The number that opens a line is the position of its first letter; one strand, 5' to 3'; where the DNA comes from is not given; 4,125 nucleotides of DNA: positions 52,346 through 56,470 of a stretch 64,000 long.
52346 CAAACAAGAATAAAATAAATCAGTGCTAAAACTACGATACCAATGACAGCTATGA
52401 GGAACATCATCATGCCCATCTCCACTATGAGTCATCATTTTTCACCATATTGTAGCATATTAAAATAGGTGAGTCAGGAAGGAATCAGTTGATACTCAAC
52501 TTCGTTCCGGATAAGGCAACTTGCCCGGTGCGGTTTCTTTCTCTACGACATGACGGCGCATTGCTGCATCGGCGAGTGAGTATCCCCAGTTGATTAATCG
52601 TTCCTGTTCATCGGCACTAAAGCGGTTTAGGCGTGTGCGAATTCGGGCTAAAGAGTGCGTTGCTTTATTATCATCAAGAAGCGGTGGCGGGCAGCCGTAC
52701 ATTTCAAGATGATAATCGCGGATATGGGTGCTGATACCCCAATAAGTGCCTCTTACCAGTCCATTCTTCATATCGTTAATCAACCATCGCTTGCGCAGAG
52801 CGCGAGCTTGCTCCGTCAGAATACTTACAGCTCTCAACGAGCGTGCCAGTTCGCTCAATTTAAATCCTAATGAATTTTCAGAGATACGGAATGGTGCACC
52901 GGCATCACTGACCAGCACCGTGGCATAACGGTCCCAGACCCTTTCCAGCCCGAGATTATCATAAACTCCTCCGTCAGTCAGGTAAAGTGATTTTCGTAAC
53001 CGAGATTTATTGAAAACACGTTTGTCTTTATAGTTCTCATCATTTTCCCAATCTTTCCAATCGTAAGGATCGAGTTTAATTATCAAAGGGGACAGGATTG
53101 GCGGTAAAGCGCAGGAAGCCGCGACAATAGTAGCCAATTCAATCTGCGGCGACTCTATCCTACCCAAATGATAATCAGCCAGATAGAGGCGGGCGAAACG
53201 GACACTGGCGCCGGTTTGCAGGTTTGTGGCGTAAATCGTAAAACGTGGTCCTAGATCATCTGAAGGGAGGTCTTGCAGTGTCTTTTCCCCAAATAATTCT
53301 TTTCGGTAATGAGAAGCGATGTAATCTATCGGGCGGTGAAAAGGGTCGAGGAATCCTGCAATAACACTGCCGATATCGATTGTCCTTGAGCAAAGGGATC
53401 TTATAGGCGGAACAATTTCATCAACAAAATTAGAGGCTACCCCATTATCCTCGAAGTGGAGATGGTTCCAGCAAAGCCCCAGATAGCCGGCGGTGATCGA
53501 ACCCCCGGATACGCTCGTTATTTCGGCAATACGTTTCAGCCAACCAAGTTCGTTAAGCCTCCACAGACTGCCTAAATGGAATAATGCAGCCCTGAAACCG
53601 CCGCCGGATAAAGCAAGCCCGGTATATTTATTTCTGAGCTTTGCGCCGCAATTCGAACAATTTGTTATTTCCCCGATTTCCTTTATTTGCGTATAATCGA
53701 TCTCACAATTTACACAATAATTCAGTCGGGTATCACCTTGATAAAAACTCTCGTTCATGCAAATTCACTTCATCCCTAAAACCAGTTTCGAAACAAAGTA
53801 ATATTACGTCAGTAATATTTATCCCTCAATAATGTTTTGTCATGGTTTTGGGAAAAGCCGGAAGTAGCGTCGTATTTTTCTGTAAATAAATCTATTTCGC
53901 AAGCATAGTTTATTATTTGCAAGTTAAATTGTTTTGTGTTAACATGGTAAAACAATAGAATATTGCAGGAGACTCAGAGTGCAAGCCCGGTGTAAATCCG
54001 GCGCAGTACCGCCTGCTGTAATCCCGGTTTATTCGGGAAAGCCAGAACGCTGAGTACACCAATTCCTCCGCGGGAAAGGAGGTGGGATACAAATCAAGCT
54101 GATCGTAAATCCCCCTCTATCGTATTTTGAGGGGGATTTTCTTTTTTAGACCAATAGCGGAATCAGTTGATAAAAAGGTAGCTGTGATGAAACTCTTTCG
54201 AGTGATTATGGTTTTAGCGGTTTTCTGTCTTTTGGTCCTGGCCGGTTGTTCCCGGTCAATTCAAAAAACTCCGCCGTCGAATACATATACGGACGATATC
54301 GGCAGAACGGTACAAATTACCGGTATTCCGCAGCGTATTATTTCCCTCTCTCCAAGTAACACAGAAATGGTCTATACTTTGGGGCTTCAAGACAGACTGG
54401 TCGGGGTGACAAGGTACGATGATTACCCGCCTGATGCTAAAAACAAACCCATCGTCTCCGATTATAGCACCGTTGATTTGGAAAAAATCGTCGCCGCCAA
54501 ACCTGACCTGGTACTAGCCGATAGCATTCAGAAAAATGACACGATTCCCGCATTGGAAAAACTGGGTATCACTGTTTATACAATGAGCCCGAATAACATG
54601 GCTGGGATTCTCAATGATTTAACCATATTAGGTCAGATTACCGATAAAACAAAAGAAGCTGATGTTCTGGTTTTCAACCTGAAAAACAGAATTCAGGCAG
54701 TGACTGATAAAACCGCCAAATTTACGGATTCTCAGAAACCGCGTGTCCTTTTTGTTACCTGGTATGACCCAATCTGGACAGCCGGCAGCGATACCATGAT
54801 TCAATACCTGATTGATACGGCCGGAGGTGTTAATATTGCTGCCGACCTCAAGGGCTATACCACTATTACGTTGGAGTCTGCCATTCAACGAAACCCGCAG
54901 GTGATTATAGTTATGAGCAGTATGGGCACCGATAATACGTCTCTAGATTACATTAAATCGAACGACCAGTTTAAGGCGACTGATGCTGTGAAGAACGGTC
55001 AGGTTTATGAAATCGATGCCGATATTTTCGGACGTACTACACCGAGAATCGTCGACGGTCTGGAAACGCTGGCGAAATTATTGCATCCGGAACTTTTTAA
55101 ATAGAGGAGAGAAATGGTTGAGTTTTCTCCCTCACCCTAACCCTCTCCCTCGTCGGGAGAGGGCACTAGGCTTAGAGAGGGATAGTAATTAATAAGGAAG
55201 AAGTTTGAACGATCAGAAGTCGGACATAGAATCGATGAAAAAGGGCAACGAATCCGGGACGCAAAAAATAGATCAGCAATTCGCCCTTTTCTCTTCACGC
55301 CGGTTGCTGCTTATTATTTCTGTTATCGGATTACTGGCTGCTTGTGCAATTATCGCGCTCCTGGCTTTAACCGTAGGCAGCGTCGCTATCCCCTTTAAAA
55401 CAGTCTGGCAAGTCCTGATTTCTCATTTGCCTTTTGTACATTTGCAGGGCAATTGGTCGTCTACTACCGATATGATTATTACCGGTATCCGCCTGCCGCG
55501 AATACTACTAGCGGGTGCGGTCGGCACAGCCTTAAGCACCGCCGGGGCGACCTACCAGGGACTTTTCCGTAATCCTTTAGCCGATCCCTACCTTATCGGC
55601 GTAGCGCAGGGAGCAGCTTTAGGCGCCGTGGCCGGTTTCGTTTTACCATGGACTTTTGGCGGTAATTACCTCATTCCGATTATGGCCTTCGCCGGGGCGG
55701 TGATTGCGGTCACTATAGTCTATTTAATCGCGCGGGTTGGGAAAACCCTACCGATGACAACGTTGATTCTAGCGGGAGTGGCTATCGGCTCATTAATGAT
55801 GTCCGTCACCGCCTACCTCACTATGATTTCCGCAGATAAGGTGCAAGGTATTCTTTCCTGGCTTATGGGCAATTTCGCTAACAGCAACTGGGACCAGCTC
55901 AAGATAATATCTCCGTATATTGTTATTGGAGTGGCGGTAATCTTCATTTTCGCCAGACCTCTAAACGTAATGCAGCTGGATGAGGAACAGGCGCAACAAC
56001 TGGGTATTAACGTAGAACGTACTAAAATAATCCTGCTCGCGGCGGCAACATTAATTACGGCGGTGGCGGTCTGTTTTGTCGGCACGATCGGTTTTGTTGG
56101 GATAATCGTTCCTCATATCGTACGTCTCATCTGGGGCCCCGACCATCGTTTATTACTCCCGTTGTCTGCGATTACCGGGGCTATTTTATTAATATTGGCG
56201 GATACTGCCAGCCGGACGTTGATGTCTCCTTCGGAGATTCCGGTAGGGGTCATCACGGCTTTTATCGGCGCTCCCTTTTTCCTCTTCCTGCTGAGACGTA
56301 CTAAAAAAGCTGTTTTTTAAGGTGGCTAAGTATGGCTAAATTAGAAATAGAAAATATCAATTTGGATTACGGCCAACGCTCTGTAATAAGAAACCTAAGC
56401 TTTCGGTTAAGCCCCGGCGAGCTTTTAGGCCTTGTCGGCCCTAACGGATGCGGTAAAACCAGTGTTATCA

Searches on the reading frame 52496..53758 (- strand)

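Call 41: search_protein_families(library=pfam, proteins=[window:52496-53758:-], max_evalue=0.001)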
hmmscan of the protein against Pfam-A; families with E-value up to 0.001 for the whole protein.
window:52496-53758:- (420 aa): 1 family
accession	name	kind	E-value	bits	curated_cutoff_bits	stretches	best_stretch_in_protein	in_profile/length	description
PF01734.28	Patatin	-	1.3e-16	61.8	27.7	1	48-273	1-189/191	Patatin-like phospholipase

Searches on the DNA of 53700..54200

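Call 83: search_rna_families(source=window, start=53700, end=54200, threshold=evalue, max_evalue=1)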
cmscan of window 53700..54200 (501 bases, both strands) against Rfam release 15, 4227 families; matches with E-value up to 1: 6.
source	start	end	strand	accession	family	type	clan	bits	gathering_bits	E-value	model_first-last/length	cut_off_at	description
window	53954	54091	+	RF01482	AdoCbl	Cis-reg; riboswitch;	CL00101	34.3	50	0.00012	1-149/149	no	AdoCbl (Cobalamin/B12) riboswitch aptamer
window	54061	54146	+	RF00515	PyrR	Cis-reg;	-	23.5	54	0.52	1-115/115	no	PyrR binding site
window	54066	54147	+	RF01772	rnk_pseudo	Cis-reg; leader;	-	22.4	55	0.17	1-108/108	no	Pseudomonas rnk leader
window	54056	54144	+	RF00514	His_leader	Cis-reg; leader;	-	21.2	49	0.35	1-126/126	no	Histidine operon leader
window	54094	54144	+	RF02399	NsiR1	Gene; sRNA;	-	20.1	39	0.15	1-60/60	no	Nitrogen stress-induced RNA 1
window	54110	54171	-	RF03050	RAGATH-25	Gene; sRNA;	-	15.7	49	0.32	1-50/50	no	RAGATH-25 RNA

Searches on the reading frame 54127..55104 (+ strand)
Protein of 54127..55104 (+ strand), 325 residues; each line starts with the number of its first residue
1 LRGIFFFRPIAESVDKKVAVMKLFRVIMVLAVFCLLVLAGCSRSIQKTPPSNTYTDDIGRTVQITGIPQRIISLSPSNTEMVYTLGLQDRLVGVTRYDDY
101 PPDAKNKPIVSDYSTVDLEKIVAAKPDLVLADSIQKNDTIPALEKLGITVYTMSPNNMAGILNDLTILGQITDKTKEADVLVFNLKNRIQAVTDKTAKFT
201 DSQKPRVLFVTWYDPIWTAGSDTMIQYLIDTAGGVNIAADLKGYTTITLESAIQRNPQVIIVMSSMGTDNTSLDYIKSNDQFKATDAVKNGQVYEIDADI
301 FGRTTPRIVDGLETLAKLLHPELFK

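Call 41: search_protein_families(library=pfam, proteins=[window:54127-55104:+], max_evalue=0.001)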
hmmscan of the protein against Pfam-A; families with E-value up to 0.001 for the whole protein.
window:54127-55104:+ (325 aa): 1 family
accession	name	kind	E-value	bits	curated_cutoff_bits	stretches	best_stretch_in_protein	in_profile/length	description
PF01497.23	Peripla_BP_2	-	9.6e-46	156.5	27.5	1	71-299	1-234/235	Periplasmic binding protein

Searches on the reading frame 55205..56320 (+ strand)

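Call 41: search_protein_families(library=pfam, proteins=[window:55205-56320:+], max_evalue=0.001)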
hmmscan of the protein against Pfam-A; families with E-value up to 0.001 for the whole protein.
window:55205-56320:+ (371 aa): 2 families
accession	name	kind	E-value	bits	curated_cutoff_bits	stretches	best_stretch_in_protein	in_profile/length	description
PF01032.23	FecCD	-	1.7e-98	329.9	26.5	1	48-365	3-311/311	FecCD transport family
PF00950.22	ABC-3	-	2.7e-09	37.4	20.1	1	138-344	39-240/258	ABC 3 transport family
